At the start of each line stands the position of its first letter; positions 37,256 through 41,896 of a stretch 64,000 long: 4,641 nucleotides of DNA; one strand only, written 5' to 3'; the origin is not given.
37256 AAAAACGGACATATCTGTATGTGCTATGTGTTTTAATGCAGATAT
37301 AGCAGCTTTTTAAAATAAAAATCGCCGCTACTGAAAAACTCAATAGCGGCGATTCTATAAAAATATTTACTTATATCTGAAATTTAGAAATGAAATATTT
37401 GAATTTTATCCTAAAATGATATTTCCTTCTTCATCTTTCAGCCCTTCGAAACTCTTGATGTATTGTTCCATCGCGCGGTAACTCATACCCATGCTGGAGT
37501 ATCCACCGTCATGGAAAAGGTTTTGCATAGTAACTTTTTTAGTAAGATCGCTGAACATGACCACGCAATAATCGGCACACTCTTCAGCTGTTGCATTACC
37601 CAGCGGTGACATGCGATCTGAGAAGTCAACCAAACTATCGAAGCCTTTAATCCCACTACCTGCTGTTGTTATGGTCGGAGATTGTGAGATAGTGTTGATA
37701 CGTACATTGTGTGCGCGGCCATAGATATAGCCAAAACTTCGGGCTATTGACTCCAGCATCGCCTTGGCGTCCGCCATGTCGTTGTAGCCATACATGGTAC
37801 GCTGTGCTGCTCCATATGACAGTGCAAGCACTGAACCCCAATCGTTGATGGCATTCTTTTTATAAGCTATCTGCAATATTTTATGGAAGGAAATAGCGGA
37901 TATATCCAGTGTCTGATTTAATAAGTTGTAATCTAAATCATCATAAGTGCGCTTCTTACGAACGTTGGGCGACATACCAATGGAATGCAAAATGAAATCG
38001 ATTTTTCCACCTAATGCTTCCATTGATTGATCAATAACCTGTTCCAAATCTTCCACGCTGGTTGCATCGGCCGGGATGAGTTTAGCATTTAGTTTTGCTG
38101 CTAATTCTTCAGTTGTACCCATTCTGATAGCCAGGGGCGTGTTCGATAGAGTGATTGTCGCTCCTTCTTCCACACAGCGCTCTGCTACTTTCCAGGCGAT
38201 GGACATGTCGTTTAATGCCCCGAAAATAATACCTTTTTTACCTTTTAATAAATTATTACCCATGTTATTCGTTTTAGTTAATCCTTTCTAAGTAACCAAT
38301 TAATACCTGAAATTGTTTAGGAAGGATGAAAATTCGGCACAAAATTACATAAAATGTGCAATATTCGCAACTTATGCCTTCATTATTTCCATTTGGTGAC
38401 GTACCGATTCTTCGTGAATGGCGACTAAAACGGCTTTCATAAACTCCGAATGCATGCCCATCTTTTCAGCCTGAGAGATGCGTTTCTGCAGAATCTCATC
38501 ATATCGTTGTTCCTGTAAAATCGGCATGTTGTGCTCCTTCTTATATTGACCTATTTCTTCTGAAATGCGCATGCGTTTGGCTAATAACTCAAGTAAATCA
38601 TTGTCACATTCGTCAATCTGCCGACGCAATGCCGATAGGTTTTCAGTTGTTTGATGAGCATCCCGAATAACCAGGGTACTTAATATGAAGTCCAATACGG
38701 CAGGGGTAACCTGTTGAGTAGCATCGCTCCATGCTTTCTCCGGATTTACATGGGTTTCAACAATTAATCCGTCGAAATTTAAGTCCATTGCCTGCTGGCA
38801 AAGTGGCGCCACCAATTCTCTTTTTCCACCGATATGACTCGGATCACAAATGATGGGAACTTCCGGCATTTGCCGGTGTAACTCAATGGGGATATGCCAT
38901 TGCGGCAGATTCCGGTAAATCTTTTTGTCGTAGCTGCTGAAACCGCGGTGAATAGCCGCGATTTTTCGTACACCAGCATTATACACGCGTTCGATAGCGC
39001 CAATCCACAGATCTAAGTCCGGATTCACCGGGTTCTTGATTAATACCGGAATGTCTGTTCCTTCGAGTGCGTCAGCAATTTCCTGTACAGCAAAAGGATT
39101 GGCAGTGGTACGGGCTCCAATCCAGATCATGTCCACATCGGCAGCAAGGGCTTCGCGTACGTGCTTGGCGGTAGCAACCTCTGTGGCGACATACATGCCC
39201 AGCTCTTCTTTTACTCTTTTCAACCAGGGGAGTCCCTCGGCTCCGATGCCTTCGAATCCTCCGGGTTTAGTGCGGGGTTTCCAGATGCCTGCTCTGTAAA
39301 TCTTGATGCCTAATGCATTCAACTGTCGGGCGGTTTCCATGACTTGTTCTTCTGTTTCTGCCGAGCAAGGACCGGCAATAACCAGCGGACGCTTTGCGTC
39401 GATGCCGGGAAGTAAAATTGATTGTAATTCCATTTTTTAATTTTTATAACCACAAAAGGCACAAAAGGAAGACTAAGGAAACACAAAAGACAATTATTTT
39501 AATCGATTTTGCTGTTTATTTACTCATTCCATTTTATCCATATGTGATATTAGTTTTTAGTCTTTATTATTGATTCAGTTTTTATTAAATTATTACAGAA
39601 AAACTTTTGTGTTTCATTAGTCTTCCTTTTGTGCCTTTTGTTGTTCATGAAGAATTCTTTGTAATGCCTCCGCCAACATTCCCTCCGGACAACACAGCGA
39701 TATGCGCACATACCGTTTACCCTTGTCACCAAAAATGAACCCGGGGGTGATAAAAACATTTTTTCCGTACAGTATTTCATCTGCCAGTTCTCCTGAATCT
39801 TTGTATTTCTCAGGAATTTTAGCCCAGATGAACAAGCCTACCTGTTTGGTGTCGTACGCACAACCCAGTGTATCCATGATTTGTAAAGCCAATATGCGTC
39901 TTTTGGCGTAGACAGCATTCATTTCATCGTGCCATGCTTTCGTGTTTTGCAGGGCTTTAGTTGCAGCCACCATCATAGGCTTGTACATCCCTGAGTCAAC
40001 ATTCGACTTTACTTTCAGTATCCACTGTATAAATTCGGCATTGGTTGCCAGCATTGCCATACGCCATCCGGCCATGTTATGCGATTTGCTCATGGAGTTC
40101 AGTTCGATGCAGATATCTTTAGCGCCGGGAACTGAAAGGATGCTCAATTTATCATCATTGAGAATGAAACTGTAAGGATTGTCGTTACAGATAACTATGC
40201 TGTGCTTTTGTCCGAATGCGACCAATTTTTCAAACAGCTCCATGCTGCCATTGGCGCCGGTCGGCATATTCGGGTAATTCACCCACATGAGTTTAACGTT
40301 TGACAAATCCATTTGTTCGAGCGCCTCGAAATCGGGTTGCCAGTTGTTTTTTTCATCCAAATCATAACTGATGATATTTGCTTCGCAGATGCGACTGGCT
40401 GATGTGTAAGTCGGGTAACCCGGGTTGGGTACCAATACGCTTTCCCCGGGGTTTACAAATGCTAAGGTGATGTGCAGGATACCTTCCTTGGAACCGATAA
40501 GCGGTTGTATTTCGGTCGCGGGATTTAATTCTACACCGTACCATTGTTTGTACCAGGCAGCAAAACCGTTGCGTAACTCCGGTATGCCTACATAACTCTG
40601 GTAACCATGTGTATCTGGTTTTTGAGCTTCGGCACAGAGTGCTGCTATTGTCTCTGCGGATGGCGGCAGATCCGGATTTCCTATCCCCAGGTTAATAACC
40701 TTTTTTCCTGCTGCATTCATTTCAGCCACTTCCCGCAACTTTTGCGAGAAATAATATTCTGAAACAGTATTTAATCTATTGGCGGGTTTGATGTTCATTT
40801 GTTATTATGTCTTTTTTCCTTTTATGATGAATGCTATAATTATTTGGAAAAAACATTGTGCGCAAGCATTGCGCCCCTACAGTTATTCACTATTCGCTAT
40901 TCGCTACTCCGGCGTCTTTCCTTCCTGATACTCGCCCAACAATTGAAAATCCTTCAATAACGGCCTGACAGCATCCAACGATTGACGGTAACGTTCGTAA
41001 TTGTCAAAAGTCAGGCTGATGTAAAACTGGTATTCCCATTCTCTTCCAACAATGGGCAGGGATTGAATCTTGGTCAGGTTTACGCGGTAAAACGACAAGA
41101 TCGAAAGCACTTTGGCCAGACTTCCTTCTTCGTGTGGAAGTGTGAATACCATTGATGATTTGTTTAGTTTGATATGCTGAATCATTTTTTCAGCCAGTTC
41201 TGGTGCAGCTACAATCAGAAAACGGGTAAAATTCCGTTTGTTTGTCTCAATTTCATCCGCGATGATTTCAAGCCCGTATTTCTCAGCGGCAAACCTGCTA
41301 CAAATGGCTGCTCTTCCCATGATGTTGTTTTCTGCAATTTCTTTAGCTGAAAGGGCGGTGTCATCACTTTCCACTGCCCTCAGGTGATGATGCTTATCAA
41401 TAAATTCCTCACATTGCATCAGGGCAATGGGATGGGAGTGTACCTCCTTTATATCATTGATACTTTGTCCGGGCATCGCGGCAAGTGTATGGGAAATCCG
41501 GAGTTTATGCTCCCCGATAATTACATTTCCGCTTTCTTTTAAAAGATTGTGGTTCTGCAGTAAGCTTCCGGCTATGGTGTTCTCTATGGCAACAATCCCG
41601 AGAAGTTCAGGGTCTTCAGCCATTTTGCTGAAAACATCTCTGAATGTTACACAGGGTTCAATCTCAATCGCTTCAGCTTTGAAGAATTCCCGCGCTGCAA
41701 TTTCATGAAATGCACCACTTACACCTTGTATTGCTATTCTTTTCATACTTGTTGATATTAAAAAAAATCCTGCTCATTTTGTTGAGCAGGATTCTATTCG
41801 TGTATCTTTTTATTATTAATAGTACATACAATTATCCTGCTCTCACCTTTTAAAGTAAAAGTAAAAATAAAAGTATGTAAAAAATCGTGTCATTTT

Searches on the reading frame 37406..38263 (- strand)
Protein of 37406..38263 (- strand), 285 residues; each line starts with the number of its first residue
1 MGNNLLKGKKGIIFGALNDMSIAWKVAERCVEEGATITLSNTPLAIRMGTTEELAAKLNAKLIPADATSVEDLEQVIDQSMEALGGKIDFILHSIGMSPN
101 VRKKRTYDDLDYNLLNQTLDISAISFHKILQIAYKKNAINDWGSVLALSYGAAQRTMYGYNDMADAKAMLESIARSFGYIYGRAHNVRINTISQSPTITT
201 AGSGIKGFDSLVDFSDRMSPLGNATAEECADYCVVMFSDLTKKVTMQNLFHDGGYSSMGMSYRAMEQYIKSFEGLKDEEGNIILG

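Call 5: search_protein_families(library=pfam, proteins=[window:37406-38263:-])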
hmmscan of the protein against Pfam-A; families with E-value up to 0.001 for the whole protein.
window:37406-38263:- (285 aa): 2 families
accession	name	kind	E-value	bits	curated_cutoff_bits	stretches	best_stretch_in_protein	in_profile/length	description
PF13561.12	adh_short_C2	-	1.8e-55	188.5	27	1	15-256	1-236/236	Enoyl-(Acyl carrier protein) reductase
PF00106.31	adh_short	-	6.1e-09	36.1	26.6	1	22-199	12-184/195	short chain dehydrogenase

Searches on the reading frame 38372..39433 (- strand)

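Call 5: search_protein_families(library=pfam, proteins=[window:38372-39433:-])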
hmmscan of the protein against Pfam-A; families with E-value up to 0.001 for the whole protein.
window:38372-39433:- (353 aa): 3 families
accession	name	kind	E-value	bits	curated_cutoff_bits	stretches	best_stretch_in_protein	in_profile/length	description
PF00793.26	DAHP_synth_1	-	3.1e-44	151.3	25.5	1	14-249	16-256/270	DAHP synthetase I family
PF01817.26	CM_2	-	2.1e-24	86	27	1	269-347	1-79/80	Chorismate mutase type II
PF05837.17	CENP-H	-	0.00085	19.7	29.9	0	230-302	32-106/202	Centromere protein H (CENP-H)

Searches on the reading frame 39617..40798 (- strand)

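Call 5: search_protein_families(library=pfam, proteins=[window:39617-40798:-])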
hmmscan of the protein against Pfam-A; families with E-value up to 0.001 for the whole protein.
window:39617-40798:- (393 aa): 1 family
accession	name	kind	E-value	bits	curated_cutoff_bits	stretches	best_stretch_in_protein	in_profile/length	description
PF00155.27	Aminotran_1_2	-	1.2e-53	183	19.7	1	32-382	1-361/361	Aminotransferase class I and II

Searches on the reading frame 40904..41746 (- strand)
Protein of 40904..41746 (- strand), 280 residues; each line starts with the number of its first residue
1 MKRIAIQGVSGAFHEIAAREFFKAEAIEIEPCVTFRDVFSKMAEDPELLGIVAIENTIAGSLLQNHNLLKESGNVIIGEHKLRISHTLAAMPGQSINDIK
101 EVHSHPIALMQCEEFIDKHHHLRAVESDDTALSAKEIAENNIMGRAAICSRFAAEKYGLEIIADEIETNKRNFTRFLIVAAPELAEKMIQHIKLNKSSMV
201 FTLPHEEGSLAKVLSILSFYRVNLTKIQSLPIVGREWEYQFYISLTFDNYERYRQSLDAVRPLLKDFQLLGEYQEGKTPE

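Call 5: search_protein_families(library=pfam, proteins=[window:40904-41746:-])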
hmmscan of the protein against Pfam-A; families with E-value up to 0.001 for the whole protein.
window:40904-41746:- (280 aa): 1 family
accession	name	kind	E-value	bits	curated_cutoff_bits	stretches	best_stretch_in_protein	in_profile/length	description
PF00800.23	PDT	-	8.3e-53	179.3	25.2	1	4-181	1-178/181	Prephenate dehydratase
